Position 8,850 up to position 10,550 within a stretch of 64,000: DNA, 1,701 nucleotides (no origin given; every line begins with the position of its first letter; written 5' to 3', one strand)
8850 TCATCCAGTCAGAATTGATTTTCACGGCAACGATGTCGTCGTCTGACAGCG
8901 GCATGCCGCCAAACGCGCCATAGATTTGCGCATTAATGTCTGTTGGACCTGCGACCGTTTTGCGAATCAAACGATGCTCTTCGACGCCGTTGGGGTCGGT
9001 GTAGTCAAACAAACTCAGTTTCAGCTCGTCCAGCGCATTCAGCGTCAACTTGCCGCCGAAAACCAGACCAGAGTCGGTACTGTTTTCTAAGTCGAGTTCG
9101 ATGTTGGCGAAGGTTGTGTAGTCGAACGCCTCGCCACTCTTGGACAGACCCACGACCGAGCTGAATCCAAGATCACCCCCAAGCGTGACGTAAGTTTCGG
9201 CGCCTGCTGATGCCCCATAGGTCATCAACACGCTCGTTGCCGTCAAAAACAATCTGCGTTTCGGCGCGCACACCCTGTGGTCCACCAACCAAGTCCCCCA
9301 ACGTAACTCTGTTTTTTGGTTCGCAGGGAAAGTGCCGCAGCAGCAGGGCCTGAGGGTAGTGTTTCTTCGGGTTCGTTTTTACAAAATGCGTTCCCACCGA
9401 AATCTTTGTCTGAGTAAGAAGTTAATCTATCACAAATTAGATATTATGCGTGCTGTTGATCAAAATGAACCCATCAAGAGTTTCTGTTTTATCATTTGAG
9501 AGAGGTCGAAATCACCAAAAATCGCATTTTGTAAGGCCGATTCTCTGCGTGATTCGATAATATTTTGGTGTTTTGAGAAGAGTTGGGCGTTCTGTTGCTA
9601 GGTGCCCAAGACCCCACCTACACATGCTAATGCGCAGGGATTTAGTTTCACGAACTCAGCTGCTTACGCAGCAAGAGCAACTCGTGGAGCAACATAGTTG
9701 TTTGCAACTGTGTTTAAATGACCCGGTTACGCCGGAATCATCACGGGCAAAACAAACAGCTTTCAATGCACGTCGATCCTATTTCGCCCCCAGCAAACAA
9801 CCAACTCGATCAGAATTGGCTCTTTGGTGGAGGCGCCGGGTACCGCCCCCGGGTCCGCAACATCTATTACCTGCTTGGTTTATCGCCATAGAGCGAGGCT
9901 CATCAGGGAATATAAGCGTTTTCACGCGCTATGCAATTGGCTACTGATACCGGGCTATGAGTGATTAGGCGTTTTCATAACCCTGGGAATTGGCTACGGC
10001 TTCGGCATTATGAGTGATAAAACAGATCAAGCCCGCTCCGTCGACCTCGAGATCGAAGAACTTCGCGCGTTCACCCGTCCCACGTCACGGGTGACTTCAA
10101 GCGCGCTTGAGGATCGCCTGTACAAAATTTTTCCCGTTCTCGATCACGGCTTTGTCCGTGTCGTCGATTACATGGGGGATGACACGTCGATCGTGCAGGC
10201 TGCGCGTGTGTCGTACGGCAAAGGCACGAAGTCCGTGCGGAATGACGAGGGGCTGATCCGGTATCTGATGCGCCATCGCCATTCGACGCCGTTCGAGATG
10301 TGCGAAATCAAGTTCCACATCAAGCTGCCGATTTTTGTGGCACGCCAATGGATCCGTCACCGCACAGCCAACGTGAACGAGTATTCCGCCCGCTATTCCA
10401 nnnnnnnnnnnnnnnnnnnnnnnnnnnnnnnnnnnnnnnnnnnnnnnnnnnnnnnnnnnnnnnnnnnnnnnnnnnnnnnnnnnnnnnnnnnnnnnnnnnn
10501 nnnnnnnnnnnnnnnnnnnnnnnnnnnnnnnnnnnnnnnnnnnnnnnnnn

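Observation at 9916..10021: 53-bp modular tandem duplication spanning the thyX start codon, creating an upstream MSD-stop mini-ORF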

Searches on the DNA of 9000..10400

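Call 4: search_rna_families(source=window, start=9000, end=10400, threshold=evalue, max_evalue=1, show_alignments=3)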
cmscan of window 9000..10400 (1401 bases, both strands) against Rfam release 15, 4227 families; matches with E-value up to 1: 2.
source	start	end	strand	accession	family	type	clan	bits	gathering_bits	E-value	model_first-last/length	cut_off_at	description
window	9581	9940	-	RF01849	alpha_tmRNA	Gene;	CL00001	236.8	50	4.1e-69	1-355/355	no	Alphaproteobacteria transfer-messenger RNA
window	9664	9887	-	RF04321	tmRNA_permuted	Gene;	-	151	47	1.3e-31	1-213/213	no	permuted transfer-messenger RNA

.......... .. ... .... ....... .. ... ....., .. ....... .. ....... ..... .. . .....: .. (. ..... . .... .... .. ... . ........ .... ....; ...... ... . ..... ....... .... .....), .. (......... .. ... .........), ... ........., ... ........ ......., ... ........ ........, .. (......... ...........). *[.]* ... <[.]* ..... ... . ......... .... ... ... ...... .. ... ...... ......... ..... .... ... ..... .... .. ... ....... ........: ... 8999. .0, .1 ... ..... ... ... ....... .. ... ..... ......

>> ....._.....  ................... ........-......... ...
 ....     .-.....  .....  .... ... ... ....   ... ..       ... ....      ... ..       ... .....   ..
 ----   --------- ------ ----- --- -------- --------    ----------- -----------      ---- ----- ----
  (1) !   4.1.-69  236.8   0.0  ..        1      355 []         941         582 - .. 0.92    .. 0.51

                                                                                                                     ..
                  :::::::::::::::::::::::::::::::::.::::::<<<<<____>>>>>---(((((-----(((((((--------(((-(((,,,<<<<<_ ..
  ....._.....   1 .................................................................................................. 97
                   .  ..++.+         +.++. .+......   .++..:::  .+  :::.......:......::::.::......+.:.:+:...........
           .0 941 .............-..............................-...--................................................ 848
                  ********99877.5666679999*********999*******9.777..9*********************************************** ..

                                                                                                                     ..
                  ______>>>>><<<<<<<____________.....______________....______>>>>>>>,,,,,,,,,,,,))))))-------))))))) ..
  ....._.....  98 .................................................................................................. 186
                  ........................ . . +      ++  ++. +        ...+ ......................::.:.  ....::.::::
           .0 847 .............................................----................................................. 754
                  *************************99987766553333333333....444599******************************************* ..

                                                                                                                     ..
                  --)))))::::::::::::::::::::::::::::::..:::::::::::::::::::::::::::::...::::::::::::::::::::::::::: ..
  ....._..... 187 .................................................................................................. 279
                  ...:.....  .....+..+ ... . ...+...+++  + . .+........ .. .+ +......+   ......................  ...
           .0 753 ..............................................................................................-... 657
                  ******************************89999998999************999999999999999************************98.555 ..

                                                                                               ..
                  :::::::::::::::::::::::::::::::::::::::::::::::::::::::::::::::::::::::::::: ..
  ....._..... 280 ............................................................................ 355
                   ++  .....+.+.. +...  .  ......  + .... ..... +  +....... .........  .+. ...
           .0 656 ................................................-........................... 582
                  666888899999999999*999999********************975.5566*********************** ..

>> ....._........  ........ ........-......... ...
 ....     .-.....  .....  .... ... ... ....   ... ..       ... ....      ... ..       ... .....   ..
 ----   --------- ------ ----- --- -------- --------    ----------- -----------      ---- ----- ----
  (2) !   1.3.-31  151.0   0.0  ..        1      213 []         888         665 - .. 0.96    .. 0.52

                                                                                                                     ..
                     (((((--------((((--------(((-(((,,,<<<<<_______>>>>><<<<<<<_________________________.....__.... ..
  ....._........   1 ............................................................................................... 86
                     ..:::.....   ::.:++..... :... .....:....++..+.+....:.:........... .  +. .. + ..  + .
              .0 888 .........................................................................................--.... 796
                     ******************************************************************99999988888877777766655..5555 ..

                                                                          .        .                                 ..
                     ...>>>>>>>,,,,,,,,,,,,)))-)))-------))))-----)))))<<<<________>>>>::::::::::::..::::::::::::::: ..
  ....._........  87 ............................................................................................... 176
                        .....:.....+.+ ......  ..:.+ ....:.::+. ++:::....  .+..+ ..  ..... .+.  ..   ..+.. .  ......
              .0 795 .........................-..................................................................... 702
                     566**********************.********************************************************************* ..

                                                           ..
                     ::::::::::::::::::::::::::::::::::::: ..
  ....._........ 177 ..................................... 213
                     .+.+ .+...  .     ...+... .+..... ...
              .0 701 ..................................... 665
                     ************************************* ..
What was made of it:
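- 9581..9940 (-): ssrA: gene for a two-piece (permuted) alphaproteobacterial tmRNA. The Rfam match includes its promoter. Tag peptide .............. Rfam RF01849 scores 236.8 bits against a gathering score of 50, E = 4e-69, covering the whole model (call 4).
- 9909..9914 (-): ssrA -10 hexamer TATATT, in the context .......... It also aligns with the conserved UAUAUU of the Rfam model (call 4).
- On Alphaproteobacterial two-piece tmRNA (RF01849): 236.8 bits against 50, model positions 1-355 of 355 (call 4). RF04321 tmRNA_permuted scores 151 bits (call 4).
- On Known cis-regulatory RNA (riboswitch or leader) in Rfam: Only tmRNA families matched (call 4).
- Tried and rejected: Rfam at E <= 1 finds only tmRNA (call 4).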
